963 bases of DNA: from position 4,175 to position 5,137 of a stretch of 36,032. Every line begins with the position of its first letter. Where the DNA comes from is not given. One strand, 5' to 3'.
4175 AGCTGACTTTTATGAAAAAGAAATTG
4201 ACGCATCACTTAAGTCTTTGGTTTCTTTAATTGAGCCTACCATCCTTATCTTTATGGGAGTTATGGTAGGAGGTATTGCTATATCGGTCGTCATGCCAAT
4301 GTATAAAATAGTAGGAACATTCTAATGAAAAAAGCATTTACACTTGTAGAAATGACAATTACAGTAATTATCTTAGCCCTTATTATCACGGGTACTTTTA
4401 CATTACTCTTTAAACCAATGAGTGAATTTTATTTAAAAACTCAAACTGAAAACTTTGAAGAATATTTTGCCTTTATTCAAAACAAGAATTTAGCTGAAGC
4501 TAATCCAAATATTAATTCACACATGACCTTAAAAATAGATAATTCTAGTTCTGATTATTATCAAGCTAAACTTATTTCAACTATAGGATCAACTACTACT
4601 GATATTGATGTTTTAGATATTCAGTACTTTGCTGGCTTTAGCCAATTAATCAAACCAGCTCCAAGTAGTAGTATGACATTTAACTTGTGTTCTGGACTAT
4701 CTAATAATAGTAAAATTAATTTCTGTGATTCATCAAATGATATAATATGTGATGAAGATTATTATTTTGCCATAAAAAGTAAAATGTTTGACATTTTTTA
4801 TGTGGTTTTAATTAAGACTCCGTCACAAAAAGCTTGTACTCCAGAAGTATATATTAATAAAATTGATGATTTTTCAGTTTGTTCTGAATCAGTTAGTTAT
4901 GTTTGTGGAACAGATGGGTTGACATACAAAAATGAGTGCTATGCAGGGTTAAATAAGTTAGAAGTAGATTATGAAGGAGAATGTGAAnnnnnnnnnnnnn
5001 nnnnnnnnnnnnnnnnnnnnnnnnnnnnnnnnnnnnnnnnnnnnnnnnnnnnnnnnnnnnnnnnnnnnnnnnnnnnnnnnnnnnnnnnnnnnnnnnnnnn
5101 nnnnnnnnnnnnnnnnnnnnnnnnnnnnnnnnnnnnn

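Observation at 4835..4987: Kazal-type protease-inhibitor-like domain fused to a type IV pilin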

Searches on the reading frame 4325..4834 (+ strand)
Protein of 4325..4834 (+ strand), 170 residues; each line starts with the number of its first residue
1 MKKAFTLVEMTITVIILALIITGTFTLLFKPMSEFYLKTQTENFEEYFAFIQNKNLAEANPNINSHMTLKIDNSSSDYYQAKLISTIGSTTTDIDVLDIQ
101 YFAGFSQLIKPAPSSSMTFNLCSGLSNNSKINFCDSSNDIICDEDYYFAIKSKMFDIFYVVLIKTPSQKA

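Call 66: search_solved_structures(query=window:4325-4834:+, max_evalue=10)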
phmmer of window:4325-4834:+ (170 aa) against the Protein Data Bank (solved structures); distinct sequences matched with E-value up to 10: 8.
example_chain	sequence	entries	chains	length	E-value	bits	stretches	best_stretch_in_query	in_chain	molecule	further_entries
8xrq_B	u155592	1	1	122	0.19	15.1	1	44-104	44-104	Heavy chain of VacBB 639 Fab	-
8v7o_H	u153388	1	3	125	0.23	14.8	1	46-89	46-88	#58 heavy chain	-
9ue8_A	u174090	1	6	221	0.31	14.4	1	45-85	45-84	345 Heavy Chain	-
9c6y_A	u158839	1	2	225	0.5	13.8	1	45-89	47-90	Heavy chain of COV2-3906 Fab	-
6bli_A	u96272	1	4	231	0.71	13.2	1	46-90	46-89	CB002.5 Fab Heavy Chain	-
9px5_H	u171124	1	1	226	0.73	13.2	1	35-90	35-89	7268 Fab Heavy Chain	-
8t5c_H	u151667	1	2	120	0.98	12.8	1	46-90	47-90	8.11G Heavy Chain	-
7u09_H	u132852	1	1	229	1.2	12.5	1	46-92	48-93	Heavy chain Fab C13B8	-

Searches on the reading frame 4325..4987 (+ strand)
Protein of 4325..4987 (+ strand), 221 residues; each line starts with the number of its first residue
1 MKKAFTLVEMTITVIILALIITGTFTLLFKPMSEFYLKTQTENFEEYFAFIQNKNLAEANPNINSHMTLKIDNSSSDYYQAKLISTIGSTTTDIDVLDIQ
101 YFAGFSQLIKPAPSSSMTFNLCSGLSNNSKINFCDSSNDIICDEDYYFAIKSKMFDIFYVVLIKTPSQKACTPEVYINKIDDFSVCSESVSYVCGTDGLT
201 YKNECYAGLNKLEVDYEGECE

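Call 3: search_protein_families(library=pfam, proteins=[window:4325-4987:+], max_evalue=10)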
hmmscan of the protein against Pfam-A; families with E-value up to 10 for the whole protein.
window:4325-4987:+ (221 aa): 3 families
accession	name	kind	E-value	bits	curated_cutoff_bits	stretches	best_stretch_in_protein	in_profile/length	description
PF07648.20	Kazal_2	-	1.1e-05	25.8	22.8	1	186-220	6-48/48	Kazal-type serine protease inhibitor domain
PF00050.26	Kazal_1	-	4.3e-05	23.9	21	1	185-206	8-29/49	Kazal-type serine protease inhibitor domain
PF07963.17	N_methyl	-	0.00059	19.7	21.2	1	2-24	4-26/27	Prokaryotic N-terminal methylation motif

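Call 7: find_homologous_proteins(query=window:4325-4987:+, max_evalue=0.001)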
Query window:4325-4987:+ (221 aa): 2 proteins with E <= 0.001 among 85 candidates.
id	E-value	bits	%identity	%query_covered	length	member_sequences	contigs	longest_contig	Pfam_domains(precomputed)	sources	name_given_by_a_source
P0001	3.5e-138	476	98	100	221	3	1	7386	PF07648.21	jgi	jgi:type II secretory pathway pseudopilin PulG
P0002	2.8e-124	431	88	100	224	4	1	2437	-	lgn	-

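Call 13: find_encoding_contigs(protein=P0001, flank=10000)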
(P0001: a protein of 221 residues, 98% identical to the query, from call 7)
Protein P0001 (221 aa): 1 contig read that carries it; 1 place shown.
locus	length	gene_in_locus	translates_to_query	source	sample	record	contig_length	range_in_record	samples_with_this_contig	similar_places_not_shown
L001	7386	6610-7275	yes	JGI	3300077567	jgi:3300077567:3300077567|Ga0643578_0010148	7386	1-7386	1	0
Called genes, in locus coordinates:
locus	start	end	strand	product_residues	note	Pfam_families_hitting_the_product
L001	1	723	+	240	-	?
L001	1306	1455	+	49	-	-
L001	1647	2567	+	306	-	PF01471:PG_binding_1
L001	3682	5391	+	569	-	PF05157:MshEN, PF13401:AAA_22 (faint), PF00437:T2SSE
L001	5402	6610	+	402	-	PF00482:T2SSF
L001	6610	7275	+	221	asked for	PF07648:Kazal_2 (weak)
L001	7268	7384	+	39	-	?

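Call 14: find_encoding_contigs(protein=P0002, flank=10000)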
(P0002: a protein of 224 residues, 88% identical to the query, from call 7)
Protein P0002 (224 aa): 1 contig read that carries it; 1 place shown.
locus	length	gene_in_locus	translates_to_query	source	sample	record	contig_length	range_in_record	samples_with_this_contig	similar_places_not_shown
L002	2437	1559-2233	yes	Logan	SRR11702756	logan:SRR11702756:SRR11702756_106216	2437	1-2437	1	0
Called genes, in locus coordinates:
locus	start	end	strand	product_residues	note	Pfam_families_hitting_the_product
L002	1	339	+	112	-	?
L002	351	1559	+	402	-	PF00482:T2SSF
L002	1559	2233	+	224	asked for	-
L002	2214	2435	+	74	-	?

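Call 17: search_protein_representatives(protein=window:4325-4987:+)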
Query: 221 residues. Proteins with E-value up to 0.001 (for the whole library): 1348; up to 1e-10: 196; up to 1e-30: 5. The best 150 are listed.
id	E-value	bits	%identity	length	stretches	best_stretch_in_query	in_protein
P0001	1.1e-138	476.2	98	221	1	1-221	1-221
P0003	1.7e-81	289.4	45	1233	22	179-220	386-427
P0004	3.2e-61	223.1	47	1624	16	183-221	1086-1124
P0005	2.6e-38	148.3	44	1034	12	186-221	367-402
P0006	2.0e-35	138.9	43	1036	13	185-221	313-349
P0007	1.3e-29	120.0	45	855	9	184-220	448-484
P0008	1.5e-28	116.5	38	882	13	185-221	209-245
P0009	4.6e-28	114.9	49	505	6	185-220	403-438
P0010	2.7e-27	112.3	47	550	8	185-221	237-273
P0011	5.6e-27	111.3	43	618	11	184-220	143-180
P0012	5.8e-27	111.3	42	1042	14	182-220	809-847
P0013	1.1e-26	110.4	48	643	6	182-221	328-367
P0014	1.8e-26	109.6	46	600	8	185-221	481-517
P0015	3.2e-26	108.8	41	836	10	185-220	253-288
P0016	3.1e-24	102.3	49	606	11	185-221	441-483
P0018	4.5e-24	101.8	50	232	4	165-220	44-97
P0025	1.0e-21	94.2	59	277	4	181-220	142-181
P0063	1.9e-16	76.9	44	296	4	157-221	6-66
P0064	2.8e-16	76.4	48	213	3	178-221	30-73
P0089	1.4e-14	70.9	43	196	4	183-221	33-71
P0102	8.1e-14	68.3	45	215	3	178-220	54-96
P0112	1.5e-13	67.5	49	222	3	181-221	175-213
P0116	2.0e-13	67.0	48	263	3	183-221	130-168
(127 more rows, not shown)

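Call 21: find_related_loci(query=window:4325-4987:+, collection=genome_contigs, flank=10000)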
Query window:4325-4987:+ (221 aa) in genome_contigs; peptide patterns used: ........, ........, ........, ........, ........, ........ (x = any residue, [..] = any of these).
93 stretches matched a pattern, but none encodes a relative of the query by tblastn (E <= 1e-3).

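Call 28: find_related_loci(query=A1, collection=metagenome_contigs, flank=8000)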
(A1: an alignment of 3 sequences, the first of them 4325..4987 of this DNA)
Query A1 (221 aa) in metagenome_contigs; peptide patterns used: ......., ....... (x = any residue, [..] = any of these).
519 stretches matched a pattern; 2 encode a relative of the query (tblastn E <= 1e-3); 2 distinct loci.
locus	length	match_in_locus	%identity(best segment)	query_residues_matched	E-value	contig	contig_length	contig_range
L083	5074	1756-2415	88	2-221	6e-134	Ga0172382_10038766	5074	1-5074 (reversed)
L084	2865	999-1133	45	174-220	6e-8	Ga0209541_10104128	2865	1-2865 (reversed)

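Call 33: predict_structure(alignment_id=A1)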
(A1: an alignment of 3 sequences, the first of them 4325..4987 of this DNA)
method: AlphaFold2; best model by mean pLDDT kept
length: 221 residues; sequences in the alignment: 3
mean_pLDDT: 39.7   pTM: 0.34
mean pLDDT of the five models: 39.7, 37.8, 33.1, 32.7, 32.0
residues with pLDDT >= 90: 0; 70-90: 7; 50-70: 25; < 50: 189
segments of 3 or more residues with pLDDT < 50: 25-48, 50-65, 71-118, 124-136, 138-221
pLDDT, mean of each block of 10 residues (from residue 1): 58 71 45 36 46 43 48 41 41 37 38 43 43 47 34 26 26 24 33 37 34 25 21
secondary structure, 60 per line:
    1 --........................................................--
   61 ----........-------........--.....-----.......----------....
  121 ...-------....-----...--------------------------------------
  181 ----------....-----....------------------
elements in order: H3-58 E65-72 E80-87 E90-94 H100-106 E117-123 E131-134 E140-142 E191-194 E200-203

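Call 63: list_cluster_members(proteins=[P0018, P0064, P0116, P0025, P0089, P0112, P0063, P0102, P0004, P0003])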
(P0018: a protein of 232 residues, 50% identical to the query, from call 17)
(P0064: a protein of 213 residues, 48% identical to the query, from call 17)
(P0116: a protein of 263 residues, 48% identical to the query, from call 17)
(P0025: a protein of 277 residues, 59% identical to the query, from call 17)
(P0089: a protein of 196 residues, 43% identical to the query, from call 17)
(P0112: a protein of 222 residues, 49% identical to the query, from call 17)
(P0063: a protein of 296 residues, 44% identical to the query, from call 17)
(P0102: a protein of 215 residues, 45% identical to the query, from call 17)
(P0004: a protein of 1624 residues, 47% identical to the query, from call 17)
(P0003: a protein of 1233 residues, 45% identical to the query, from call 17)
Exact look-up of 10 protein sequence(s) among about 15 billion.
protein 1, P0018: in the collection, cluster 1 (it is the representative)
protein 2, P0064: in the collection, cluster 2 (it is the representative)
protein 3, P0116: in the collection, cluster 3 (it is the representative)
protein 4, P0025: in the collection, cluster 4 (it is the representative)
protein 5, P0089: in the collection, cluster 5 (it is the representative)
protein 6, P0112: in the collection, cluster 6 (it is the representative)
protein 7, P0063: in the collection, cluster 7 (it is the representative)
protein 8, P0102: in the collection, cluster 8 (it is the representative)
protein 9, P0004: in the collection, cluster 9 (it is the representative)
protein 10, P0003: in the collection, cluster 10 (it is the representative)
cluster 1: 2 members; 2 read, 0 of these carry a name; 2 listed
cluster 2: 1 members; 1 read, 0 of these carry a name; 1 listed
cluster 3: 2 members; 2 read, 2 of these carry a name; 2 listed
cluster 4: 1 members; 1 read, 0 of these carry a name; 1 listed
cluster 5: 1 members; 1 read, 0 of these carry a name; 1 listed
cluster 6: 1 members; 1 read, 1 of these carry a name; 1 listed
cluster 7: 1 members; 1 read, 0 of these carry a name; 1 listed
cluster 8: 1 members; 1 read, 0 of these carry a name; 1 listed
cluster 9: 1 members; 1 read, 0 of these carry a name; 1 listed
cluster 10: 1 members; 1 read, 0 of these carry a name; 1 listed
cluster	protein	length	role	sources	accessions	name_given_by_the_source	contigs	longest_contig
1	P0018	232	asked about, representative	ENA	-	-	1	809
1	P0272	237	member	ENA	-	-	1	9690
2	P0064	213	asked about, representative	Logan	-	-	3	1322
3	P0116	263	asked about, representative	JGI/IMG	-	putative hemolysin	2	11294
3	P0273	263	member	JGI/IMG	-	putative hemolysin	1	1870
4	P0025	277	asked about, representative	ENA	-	-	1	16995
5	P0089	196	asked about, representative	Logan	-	-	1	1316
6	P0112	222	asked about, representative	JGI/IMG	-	putative hemolysin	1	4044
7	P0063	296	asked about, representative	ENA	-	-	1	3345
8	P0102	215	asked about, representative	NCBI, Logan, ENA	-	-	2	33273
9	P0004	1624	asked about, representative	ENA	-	-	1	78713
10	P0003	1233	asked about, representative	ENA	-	-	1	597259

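Call 67: search_protein_families(library=ncbifam, max_evalue=1, proteins=[window:4325-4987:+])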
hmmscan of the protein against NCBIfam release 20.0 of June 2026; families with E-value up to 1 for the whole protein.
window:4325-4987:+ (221 aa): 4 families
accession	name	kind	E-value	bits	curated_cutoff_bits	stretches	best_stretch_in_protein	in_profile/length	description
NF040982.1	ComGD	equivalog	0.00023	21.6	70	1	2-61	1-60/139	competence type IV pilus minor pilin ComGD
TIGR02532.1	IV_pilin_GFxxxE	domain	0.0031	17.3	16.3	1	3-24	2-23/24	prepilin-type N-terminal cleavage/methylation domain-containing protein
NF041002.1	pilin_ComGF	equivalog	0.034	14.4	80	1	2-52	1-50/139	competence type IV pilus minor pilin ComGF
NF040999.1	pilin_ComGC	equivalog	0.21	11.8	75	1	2-21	1-20/84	competence type IV pilus major pilin ComGC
